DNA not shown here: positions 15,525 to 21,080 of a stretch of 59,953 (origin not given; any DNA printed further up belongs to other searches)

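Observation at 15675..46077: Three giant T9SS cargo genes (1751, 1570 and 5387 codons) form a ~30 kb surface-protein locus around one receiver/PPDK_N gene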

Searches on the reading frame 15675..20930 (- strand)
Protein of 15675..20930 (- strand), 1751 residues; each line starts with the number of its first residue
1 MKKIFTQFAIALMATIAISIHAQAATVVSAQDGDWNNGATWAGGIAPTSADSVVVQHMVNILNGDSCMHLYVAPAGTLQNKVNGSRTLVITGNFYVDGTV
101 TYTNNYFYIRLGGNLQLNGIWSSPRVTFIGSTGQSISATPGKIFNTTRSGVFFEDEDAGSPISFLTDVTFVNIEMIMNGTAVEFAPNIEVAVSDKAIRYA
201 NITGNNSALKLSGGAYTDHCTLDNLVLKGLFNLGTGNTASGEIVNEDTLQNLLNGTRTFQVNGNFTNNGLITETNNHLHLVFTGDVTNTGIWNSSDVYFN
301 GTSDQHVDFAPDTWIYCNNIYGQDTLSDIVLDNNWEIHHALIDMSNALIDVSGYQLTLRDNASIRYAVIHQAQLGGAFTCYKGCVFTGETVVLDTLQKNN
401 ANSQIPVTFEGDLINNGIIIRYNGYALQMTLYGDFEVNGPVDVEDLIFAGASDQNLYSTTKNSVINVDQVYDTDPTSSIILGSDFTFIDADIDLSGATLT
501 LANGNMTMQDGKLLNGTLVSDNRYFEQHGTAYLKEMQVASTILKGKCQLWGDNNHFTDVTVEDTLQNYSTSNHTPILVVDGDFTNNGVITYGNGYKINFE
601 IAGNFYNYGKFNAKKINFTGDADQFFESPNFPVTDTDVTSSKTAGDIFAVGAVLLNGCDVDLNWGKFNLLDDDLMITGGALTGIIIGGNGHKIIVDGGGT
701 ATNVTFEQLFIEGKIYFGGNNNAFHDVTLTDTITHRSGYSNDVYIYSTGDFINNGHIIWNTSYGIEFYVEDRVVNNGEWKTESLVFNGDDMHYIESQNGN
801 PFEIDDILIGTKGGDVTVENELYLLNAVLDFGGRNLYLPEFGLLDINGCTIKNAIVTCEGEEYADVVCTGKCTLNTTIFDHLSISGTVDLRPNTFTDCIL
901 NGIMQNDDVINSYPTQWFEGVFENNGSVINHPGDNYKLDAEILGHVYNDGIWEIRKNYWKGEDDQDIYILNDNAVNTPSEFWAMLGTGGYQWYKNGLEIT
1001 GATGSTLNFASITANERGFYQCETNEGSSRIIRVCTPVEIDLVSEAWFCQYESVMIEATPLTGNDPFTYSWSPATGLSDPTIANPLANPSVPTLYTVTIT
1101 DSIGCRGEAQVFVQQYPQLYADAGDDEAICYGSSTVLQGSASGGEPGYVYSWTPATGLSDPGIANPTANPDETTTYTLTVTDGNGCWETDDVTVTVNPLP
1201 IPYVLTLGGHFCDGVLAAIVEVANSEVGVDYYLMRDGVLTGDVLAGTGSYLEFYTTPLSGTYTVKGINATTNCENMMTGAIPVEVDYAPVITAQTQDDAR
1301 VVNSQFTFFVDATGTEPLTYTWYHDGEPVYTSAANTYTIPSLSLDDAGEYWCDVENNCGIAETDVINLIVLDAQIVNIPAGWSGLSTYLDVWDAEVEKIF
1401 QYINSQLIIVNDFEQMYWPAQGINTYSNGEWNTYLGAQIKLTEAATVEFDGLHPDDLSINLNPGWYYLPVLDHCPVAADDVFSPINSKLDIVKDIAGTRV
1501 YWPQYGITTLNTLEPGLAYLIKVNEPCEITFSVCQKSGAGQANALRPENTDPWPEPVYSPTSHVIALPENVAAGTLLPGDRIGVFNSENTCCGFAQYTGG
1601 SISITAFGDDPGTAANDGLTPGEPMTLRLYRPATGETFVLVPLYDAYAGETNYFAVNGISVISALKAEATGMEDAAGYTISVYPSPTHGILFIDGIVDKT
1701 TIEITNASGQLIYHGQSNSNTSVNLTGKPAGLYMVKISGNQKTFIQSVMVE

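Call 4: search_protein_families(library=pfam, proteins=[window:15675-20930:-], max_evalue=0.01)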
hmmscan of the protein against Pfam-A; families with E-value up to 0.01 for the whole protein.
window:15675-20930:- (1751 aa): 8 families
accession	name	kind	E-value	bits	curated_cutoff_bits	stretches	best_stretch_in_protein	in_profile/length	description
PF13927.12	Ig_3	-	3.5e-14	53.5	30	1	1289-1356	2-78/78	Immunoglobulin domain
PF13895.12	Ig_2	-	5e-12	46.3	27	1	1304-1370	15-79/79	Immunoglobulin domain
PF18962.6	Por_Secre_tail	-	6e-10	39.7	27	1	1682-1749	1-74/75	Secretion system C-terminal sorting domain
PF16680.11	Ig_4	-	3.6e-08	34.3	30.1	1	990-1033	15-59/71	T-cell surface glycoprotein CD3 delta chain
PF07679.22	I-set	-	1.6e-06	28.5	23.7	1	1289-1365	1-86/90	Immunoglobulin I-set domain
PF00047.31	ig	-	2.4e-06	28.2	21.8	1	1305-1360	25-76/81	Immunoglobulin domain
PF22352.2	K319L-like_PKD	-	1.1e-05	25.8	27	1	1123-1196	1-84/84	K319L-like, PKD domain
PF19081.6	Ig_7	-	0.0003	21.5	27.3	1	1126-1198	9-84/84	Ig-like domain CHU_C associated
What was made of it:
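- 15675..20930 (-): Gene A, 1751 aa. Order: signal peptide, ~170-aa repeats, Ig/PKD-like domains, cassette, type-A CTD. Pfam Ig_3, Ig_2, K319L PKD and Por_Secre_tail in call 4.
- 15681..15887 (-): A type-A T9SS CTD (aa 1682-1750). PF18962 E = 6e-10 (call 4).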

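Call 9: search_protein_families(library=ncbifam, proteins=[window:15675-20930:-], max_evalue=0.01)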
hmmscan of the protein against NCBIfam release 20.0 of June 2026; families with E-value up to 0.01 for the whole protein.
window:15675-20930:- (1751 aa): 2 families
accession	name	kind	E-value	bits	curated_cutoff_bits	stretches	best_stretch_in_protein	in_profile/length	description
TIGR04183.1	Por_Secre_tail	domain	1.7e-11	44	23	1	1682-1750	1-71/72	T9SS type A sorting domain-containing protein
NF052644.1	T9SS_DNase_Rie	equivalog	1.9e-05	24.2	260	1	1698-1749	198-249/251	T9SS-dependent surface endonuclease, AS87_RS02955 family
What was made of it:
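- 15675..20930 (-): TIGR04183 at 44 bits in call 9.
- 15681..15887 (-): TIGR04183 E = 1.7e-11 (call 9).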

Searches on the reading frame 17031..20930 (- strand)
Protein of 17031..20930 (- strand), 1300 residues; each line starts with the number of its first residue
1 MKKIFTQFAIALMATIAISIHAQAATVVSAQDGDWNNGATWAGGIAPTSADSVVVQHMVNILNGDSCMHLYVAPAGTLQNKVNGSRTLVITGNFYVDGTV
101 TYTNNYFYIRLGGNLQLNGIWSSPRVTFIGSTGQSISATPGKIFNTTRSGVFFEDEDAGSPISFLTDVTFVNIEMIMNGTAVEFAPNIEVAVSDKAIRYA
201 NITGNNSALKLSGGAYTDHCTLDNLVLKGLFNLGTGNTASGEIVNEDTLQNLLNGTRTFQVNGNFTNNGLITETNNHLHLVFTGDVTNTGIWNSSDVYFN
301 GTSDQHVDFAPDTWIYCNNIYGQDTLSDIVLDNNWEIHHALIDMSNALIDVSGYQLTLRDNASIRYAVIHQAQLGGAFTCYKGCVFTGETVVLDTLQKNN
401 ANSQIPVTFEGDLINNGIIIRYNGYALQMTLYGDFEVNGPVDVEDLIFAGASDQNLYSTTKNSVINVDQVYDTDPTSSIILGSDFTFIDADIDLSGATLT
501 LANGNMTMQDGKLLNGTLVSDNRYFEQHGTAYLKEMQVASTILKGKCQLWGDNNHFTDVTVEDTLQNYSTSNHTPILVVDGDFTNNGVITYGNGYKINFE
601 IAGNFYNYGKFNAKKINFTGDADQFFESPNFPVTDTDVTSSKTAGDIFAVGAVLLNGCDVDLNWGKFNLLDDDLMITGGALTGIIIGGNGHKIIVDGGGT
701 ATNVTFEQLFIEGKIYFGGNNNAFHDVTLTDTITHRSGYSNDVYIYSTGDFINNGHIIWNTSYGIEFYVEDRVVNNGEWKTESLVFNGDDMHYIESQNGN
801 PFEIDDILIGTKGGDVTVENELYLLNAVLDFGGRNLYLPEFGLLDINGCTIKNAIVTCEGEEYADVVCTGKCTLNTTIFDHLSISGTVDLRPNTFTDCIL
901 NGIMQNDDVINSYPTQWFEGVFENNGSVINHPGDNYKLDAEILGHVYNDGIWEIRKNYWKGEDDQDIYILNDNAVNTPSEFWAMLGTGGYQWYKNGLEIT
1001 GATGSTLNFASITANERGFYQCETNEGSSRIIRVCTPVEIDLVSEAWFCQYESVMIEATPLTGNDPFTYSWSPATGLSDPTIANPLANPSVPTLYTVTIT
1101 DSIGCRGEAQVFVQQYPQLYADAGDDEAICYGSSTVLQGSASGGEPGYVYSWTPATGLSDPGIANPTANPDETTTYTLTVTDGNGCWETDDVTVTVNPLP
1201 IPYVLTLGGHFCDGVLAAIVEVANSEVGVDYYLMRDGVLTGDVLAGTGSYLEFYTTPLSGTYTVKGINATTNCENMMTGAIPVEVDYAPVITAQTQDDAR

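Call 42: find_related_loci(query=window:17031-20930:-, collection=metagenome_contigs, flank=10000)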
Query window:17031-20930:- (1300 aa) in metagenome_contigs; peptide patterns used: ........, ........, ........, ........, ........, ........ (x = any residue, [..] = any of these).
14 stretches matched a pattern, but none encodes a relative of the query by tblastn (E <= 1e-3).
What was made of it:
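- Tried and rejected: Metagenome scan with A's N-terminal 1300 aa as a single protein found no confirmed relatives (call 42).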

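Call 43: find_homologous_proteins(query=window:17031-20930:-, max_evalue=0.00001)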
Query window:17031-20930:- (1300 aa): 89 proteins with E <= 0.00001 among 8000 candidates.
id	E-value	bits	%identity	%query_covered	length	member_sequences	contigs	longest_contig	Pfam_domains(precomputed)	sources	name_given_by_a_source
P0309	0.0e+0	2991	100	100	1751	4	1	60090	PF07679.23,PF13895.13,PF16680.12,PF13927.13,PF18962.8,PF00047.32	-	-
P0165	0.0e+0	1698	58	100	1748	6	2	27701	PF07679.23,PF13895.13,PF13927.13,PF18962.8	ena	-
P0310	0.0e+0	1680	46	97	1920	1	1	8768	PF07679.23,PF13895.13,PF13927.13,PF18962.8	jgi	-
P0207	0.0e+0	1651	55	92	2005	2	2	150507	PF13895.13,PF22352.3,PF18962.8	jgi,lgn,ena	-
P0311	0.0e+0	1562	43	94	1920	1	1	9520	PF13895.13,PF16680.12,PF13927.13,PF16681.12,PF18962.8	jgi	-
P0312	0.0e+0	1558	55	100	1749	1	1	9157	PF13895.13,PF13927.13,PF18962.8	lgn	-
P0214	0.0e+0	1552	43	95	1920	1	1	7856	PF07679.23,PF13895.13,PF16680.12,PF13927.13,PF16681.12,PF18962.8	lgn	-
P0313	0.0e+0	1537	43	94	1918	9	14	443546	PF07679.23,PF13895.13,PF22352.3,PF13927.13,PF18962.8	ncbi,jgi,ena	jgi:hypothetical protein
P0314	0.0e+0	1378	49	100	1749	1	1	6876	PF07679.23,PF13895.13,PF16680.12,PF13927.13,PF18962.8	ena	-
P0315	0.0e+0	1377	42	96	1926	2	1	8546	PF07679.23,PF13895.13,PF16680.12,PF13927.13,PF16681.12,PF18962.8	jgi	jgi:hypothetical protein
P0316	0.0e+0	1198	45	100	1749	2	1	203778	PF07679.23,PF13895.13,PF22352.3,PF13927.13,PF16681.12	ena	-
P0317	0.0e+0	1132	43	100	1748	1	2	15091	PF13895.13,PF16680.12,PF13927.13,PF16681.12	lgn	-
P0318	1.0e-264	900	42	12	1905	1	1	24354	PF26689.1,PF12628.13,PF19081.7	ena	-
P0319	2.2e-84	302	44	11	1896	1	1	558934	PF28107.1,PF18962.8,PF19081.7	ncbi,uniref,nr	ncbi:T9SS type A sorting domain-containing protein [uncultured Winogradskyella sp.]|uniref:T9SS type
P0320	4.3e-84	301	27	79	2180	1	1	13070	PF18962.8,PF13860.13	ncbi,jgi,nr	ncbi:MAG: T9SS type A sorting domain-containing protein [FCB group bacterium]|nr:T9SS type A sorting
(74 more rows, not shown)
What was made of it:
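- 15675..20930 (-): Full-length orthologues at 42-58% identity in call 43.
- Tried and rejected: I replaced it with a protein search (call 43).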

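Call 46: find_encoding_contigs(protein=P0316, flank=10000, max_places=1)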
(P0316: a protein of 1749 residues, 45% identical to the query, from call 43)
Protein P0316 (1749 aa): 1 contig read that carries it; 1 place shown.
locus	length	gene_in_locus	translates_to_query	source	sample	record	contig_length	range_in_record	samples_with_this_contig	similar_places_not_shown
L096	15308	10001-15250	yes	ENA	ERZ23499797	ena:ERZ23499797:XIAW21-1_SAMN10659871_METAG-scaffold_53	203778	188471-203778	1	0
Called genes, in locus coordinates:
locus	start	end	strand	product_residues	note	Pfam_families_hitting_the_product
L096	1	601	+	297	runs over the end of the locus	PF02541:Ppx-GppA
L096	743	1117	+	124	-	PF01597:GCV_H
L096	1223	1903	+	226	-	PF03544:TonB_C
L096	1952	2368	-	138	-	PF08818:DUF1801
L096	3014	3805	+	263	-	PF20217:DUF6577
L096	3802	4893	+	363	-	PF08843:AbiEii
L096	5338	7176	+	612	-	-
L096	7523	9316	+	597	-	PF07719:TPR_2 (faint), PF13374:TPR_10 (faint), PF13181:TPR_8 (faint), PF17874:TPR_MalT, PF13424:TPR_12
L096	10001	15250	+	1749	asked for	PF16681:Ig_5 (faint), PF13895:Ig_2 (faint), PF22352:K319L-like_PKD (faint), PF07679:I-set, PF13927:Ig_3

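Call 87: search_protein_families(library=pfam, proteins=[window:17811-20930:-], max_evalue=1)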
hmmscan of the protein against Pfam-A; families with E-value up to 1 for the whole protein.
window:17811-20930:- (1040 aa): 3 families
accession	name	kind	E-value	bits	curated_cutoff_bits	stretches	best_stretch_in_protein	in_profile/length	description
PF16680.11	Ig_4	-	0.00043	21.2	30.1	1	990-1033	15-59/71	T-cell surface glycoprotein CD3 delta chain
PF13895.12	Ig_2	-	0.0057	17.3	27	1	990-1027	31-66/79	Immunoglobulin domain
PF13927.12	Ig_3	-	0.0092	16.9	30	1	990-1023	33-75/78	Immunoglobulin domain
